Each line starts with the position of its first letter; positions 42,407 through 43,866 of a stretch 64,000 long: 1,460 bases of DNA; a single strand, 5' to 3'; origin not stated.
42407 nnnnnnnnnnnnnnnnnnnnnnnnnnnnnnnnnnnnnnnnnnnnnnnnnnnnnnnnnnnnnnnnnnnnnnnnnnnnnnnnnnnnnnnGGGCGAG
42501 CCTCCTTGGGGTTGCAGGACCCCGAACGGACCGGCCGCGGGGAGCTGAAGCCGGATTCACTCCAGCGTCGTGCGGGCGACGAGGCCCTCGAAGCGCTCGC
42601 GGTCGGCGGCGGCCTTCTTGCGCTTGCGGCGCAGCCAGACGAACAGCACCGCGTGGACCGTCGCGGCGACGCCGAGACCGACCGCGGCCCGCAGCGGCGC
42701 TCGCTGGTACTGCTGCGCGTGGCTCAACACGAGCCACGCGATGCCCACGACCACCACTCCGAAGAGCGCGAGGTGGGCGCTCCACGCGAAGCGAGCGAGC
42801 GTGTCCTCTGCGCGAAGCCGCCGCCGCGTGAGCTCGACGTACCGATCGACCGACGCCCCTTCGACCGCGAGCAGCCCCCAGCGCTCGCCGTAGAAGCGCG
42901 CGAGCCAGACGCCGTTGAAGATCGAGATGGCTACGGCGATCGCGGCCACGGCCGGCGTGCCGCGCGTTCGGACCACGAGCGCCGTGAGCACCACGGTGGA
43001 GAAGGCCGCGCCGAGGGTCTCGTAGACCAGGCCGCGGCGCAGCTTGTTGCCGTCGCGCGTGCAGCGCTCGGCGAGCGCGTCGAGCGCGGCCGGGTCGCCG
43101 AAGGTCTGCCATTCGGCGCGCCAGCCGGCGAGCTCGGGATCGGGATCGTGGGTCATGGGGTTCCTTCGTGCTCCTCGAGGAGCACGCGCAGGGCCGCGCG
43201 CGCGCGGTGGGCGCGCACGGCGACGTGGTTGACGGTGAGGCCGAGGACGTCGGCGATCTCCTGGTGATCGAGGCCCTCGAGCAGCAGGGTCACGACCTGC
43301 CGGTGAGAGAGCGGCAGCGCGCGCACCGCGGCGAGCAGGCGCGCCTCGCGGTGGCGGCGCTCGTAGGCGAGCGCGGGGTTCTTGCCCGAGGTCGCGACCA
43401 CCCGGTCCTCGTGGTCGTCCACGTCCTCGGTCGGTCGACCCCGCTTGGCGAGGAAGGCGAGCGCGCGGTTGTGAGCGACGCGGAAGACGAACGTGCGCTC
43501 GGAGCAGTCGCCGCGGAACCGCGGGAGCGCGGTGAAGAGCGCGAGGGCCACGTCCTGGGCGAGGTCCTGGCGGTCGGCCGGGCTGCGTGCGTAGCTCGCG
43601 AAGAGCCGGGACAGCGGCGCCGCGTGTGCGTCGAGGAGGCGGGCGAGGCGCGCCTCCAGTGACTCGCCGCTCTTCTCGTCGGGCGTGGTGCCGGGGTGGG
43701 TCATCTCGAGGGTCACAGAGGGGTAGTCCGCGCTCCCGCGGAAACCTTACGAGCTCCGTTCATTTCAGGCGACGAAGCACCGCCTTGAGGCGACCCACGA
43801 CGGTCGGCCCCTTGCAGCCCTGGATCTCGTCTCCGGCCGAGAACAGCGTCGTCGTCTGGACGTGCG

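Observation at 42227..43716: ECF sigma - 4-TM partner - secreted His-octapeptide-repeat peptide: possible novel envelope (metal?) sensing module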

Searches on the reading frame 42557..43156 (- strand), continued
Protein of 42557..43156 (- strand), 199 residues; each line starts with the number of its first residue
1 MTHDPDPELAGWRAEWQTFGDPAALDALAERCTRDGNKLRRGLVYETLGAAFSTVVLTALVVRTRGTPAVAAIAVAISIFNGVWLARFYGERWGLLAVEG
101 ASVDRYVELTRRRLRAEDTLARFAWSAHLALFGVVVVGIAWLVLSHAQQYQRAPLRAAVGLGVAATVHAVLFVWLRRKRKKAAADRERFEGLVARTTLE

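Call 65: search_solved_structures(query=A2, max_evalue=1)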
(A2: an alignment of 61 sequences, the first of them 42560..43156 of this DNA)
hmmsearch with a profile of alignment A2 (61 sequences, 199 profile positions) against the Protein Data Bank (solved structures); distinct sequences matched with E-value up to 1: 14.
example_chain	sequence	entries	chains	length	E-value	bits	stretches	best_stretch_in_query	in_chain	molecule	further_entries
7xjj_E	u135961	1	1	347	0.017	17.8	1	70-135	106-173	Galanin receptor type 1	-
7wq3_R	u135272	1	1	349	0.017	17.8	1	70-135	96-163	Galanin receptor type 1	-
6hum_G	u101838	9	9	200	0.038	16.7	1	120-175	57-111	NADH dehydrogenase subunit 6 | NADH-quinone oxidoreductase subunit J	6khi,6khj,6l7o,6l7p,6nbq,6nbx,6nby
8eat_B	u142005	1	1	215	0.12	15.1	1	34-95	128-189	Vacuolar ATPase assembly integral membrane protein VPH2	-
9w32_A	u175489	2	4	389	0.26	14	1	100-164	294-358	Somatostatin receptor type 5,Soluble cytochrome b562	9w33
8yns_R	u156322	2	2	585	0.4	13.4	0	111-148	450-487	Melanin-concentrating hormone receptor 1,Soluble cytochrome b562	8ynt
6x89_C2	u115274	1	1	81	0.42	13.3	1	150-192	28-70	NDUC2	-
8e73_C2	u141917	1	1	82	0.43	13.3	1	150-192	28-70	NDUC2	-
9lfd_A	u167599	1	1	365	0.53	13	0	107-149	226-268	B2 bradykinin receptor,Kappa-type opioid receptor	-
6b85_J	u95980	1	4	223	0.55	12.9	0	34-105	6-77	TMHC4_R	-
11kc_A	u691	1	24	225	0.58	12.9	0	34-105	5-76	Designed nanoparticle O43-TM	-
6b87_A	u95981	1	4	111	0.6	12.8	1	155-193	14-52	TMHC2_E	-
8f7x_R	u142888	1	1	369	0.76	12.5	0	86-143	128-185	Nociceptin receptor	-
23oi_R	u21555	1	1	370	0.77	12.4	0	86-143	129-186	Nociceptin receptor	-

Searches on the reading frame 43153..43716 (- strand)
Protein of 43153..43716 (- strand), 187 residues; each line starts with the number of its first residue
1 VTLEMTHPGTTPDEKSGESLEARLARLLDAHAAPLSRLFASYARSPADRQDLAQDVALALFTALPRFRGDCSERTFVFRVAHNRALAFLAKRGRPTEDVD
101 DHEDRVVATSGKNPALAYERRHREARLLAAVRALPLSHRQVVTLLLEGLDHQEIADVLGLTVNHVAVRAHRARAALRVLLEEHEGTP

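Call 4: search_protein_families(library=pfam, proteins=[window:43153-43716:-], max_evalue=1)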
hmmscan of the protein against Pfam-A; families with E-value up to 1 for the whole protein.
window:43153-43716:- (187 aa): 6 families
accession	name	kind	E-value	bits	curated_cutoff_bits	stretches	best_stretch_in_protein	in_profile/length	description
PF08281.18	Sigma70_r4_2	-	1.4e-11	44.3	25.7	1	126-176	3-54/54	Sigma-70, region 4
PF04542.20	Sigma70_r2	-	1.2e-10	41.5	24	1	28-94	2-70/71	Sigma-70 region 2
PF04545.22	Sigma70_r4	-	5.1e-05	23.1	24.1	1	133-177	4-49/50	Sigma-70, region 4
PF00325.26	Crp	-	0.0052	16.9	21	1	151-162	5-16/32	Bacterial regulatory proteins, crp family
PF13384.12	HTH_23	-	0.011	16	24.6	1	140-167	9-36/50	Homeodomain-like domain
PF00196.25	GerE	-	0.06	13.4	23.5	1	139-172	8-39/57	Bacterial regulatory proteins, luxR family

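Call 5: search_protein_families(library=ncbifam, proteins=[window:43153-43716:-], max_evalue=1)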
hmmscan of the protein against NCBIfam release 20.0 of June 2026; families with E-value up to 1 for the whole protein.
window:43153-43716:- (187 aa): 80 families (the best 25 are shown)
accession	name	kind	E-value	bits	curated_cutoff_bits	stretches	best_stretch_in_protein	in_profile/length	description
TIGR02937.1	sigma70-ECF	superfamily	1.1e-20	73.9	42.9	1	25-179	4-164/165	sigma-70 family RNA polymerase sigma factor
NF008888.0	PRK11922.1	equivalog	1.5e-20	73.9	204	1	21-182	29-198/231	RNA polymerase sigma factor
TIGR02939.1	RpoE_Sigma70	equivalog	2.6e-16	60.2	236.15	1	35-177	33-183/190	RNA polymerase sigma factor RpoE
TIGR02989.1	Sig-70_gvs1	subfamily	1.7e-15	57.3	124.55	1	24-177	3-155/158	RNA polymerase sigma-70 factor, Rhodopirellula/Verrucomicrobium family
TIGR02985.1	Sig70_bacteroi1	subfamily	3.2e-15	56.7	126.4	1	28-178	7-160/162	RNA polymerase sigma-70 factor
NF009166.1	PRK12513.1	equivalog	4e-15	56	206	1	25-184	25-190/193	RNA polymerase sigma factor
NF007229.0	PRK09647.1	equivalog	4e-15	55.8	265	1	25-184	47-206/220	RNA polymerase sigma factor SigE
NF009171.0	PRK12518.1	equivalog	4.3e-15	56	208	1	50-182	54-186/191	RNA polymerase sigma factor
NF006930.0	PRK09415.1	subfamily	1.4e-14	54.3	198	1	18-182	12-177/179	RNA polymerase factor sigma C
NF009168.0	PRK12515.1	subfamily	3e-14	52.9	236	1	26-182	26-181/189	RNA polymerase sigma factor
NF007230.0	PRK09648.1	subfamily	8.7e-14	51.7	209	1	44-183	52-192/195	RNA polymerase sigma factor ShbA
NF058625.1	sigma_PG0214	equivalog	1.2e-13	51.1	130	1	35-183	17-164/170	GFO_1088 family ECF-type sigma factor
NF004113.0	PRK05602.1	equivalog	7.8e-13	48.5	208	1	25-185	48-206/211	RNA polymerase sigma factor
TIGR02983.1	SigE-fam_strep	subfamily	4.1e-12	46.3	141.55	1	23-183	7-161/162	SigE family RNA polymerase sigma factor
NF009176.0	PRK12524.1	equivalog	5.2e-12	46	264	1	23-182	26-186/196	RNA polymerase sigma factor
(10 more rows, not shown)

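Call 66: search_solved_structures(query=window:43156-43716:-, max_evalue=0.00001)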
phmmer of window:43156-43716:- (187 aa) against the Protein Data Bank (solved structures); distinct sequences matched with E-value up to 0.00001: 14.
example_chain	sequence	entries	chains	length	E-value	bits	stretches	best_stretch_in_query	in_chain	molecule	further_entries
6jcy_F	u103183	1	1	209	3.1e-13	53.2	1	12-181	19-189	ECF RNA polymerase sigma factor SigH,ECF RNA polymerase sigma factor SigE,ECF RNA polymera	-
6in7_B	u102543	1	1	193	6.9e-12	48.8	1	38-179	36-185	RNA polymerase sigma-H factor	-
8z6g_B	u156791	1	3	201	7.6e-12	48.7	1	38-180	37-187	RNA polymerase sigma factor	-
1or7_A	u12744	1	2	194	4.4e-11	46.2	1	36-176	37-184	RNA polymerase sigma-E factor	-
9m9d_F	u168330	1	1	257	4.4e-11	46.2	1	26-183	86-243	ECF RNA polymerase sigma factor SigE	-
9m9e_F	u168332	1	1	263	4.7e-11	46.1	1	26-183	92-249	ECF RNA polymerase sigma factor SigE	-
9m98_F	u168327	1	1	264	4.7e-11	46.1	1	26-183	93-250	ECF RNA polymerase sigma factor SigE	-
6jbq_F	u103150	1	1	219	6.4e-11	45.7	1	36-176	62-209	ECF RNA polymerase sigma-E factor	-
8vd6_A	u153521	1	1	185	3.7e-10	43.2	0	137-165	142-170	CAP REPEAT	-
5zx2_F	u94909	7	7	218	1.7e-09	41.1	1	12-181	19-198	ECF RNA polymerase sigma factor SigH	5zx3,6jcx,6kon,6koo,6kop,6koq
4cxf_A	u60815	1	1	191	1.2e-08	38.3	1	23-181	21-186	RNA POLYMERASE SIGMA FACTOR CNRH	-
7qh5_A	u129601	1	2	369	3.9e-07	33.4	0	110-183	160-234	RNA polymerase sigma factor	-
9isn_F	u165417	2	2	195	2e-06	31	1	29-181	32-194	ECF sigma factor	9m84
2q1z_A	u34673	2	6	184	5.7e-06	29.6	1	21-174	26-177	RpoE, ECF SigE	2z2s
